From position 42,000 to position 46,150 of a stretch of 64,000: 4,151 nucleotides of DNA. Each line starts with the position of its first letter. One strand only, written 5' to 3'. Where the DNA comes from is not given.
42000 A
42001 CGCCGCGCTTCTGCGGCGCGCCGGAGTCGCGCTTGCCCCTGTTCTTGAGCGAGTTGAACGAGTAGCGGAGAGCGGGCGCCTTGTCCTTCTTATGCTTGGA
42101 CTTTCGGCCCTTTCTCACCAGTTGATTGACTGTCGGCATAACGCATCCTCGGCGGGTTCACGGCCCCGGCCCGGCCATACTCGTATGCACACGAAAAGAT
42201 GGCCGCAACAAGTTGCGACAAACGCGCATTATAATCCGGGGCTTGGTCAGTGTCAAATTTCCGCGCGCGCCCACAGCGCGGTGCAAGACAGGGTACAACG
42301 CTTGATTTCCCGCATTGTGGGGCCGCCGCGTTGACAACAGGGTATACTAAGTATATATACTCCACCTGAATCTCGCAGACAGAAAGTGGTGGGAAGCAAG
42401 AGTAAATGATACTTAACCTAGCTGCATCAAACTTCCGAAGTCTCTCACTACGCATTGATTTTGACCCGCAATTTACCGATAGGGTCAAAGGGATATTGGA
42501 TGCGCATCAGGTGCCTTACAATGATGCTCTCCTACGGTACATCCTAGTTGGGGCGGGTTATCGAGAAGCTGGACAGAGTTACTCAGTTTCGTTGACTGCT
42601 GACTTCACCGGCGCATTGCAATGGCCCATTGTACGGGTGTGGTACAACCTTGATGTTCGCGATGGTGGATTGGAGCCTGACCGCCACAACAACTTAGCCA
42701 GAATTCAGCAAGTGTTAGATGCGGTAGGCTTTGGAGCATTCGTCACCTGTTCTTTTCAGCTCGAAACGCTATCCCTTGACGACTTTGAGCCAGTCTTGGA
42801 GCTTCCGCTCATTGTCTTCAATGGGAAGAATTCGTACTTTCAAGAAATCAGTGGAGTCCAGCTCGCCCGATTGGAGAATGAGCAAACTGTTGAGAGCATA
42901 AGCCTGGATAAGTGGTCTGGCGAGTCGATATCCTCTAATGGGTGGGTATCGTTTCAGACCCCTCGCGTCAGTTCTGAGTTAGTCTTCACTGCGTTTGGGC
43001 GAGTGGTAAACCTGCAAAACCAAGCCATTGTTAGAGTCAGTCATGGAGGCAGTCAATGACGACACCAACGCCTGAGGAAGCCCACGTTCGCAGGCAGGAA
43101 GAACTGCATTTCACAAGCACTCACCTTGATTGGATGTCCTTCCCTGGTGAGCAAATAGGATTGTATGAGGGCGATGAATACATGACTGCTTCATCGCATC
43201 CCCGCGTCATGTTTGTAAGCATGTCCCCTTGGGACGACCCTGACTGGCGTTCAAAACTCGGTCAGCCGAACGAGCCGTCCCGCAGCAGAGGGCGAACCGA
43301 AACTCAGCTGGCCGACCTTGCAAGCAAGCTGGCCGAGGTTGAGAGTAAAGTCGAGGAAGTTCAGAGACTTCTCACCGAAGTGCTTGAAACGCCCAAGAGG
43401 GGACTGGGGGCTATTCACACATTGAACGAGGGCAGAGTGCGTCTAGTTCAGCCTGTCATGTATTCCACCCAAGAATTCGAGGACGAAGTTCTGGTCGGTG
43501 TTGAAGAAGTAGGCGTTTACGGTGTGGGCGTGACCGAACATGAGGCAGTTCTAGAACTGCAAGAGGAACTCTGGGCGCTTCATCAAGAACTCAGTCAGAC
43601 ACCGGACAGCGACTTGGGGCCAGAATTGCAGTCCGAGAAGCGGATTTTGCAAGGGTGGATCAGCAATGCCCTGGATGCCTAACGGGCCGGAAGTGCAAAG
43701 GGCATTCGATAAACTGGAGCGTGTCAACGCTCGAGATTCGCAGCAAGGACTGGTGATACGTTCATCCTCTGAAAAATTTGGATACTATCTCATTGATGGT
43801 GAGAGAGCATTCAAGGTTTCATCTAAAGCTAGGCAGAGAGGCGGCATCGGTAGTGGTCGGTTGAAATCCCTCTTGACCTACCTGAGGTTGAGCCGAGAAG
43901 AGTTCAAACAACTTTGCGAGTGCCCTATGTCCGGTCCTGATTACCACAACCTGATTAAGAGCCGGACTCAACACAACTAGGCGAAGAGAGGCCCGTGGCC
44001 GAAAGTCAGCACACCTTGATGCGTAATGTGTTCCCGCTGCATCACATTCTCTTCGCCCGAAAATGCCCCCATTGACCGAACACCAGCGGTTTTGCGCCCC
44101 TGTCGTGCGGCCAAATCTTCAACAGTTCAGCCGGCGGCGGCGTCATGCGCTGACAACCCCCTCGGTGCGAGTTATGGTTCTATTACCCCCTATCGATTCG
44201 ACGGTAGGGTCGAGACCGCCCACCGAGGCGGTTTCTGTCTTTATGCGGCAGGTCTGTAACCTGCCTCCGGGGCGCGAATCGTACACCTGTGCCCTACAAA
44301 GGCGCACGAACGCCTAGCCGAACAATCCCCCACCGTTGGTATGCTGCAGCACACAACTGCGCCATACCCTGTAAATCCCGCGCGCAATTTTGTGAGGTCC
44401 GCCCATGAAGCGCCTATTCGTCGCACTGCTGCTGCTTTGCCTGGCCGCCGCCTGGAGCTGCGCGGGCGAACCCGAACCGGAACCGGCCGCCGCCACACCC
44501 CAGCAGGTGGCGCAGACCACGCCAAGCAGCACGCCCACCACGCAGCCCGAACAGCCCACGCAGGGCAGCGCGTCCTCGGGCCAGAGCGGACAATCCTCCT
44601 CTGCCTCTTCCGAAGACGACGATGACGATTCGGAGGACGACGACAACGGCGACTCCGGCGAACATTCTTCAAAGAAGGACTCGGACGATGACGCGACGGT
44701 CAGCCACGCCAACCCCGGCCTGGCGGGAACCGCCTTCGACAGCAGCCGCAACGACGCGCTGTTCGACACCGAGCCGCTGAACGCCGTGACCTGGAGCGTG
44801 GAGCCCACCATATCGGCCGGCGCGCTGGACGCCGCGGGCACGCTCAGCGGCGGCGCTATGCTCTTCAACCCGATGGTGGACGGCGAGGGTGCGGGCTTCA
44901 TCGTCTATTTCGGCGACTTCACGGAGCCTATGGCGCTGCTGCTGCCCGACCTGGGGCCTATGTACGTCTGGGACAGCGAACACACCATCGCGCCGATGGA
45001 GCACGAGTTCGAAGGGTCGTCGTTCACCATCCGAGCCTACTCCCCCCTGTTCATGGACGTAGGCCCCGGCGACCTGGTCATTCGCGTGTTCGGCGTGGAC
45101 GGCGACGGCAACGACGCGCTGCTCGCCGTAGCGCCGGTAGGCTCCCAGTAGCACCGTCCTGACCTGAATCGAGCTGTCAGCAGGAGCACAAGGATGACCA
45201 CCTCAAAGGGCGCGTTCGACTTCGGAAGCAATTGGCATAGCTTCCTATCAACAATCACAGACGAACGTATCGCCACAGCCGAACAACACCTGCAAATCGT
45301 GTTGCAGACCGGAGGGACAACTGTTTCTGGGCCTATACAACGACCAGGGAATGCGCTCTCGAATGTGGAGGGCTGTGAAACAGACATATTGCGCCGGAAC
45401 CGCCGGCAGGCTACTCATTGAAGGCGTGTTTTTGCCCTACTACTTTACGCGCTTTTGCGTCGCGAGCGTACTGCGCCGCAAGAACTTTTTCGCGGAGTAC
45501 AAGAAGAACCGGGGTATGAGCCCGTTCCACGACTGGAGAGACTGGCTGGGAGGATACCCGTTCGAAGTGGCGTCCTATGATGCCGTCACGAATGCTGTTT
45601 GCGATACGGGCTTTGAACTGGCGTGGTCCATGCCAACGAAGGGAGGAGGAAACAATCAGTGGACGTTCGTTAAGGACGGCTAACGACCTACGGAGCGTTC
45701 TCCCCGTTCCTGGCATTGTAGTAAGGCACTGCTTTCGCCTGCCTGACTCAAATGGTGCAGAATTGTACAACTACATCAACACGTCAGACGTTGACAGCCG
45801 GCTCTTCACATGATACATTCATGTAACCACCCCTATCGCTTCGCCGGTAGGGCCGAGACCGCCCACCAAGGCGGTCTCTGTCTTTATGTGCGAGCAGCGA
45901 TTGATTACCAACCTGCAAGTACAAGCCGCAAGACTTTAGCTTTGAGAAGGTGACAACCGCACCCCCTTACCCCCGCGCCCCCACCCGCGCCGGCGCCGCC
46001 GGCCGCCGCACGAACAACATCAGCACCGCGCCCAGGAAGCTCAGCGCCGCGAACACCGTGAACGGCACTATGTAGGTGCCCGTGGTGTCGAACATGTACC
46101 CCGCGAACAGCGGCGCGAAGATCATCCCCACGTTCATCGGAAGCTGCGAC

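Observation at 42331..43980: Low-G+C three-gene cassette of unknown function, wedged against the rpsL promoter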

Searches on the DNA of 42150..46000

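Call 93: search_rna_families(source=window, start=42150, end=46000, threshold=evalue, max_evalue=1)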
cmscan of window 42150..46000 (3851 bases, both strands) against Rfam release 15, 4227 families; matches with E-value up to 1: 0.
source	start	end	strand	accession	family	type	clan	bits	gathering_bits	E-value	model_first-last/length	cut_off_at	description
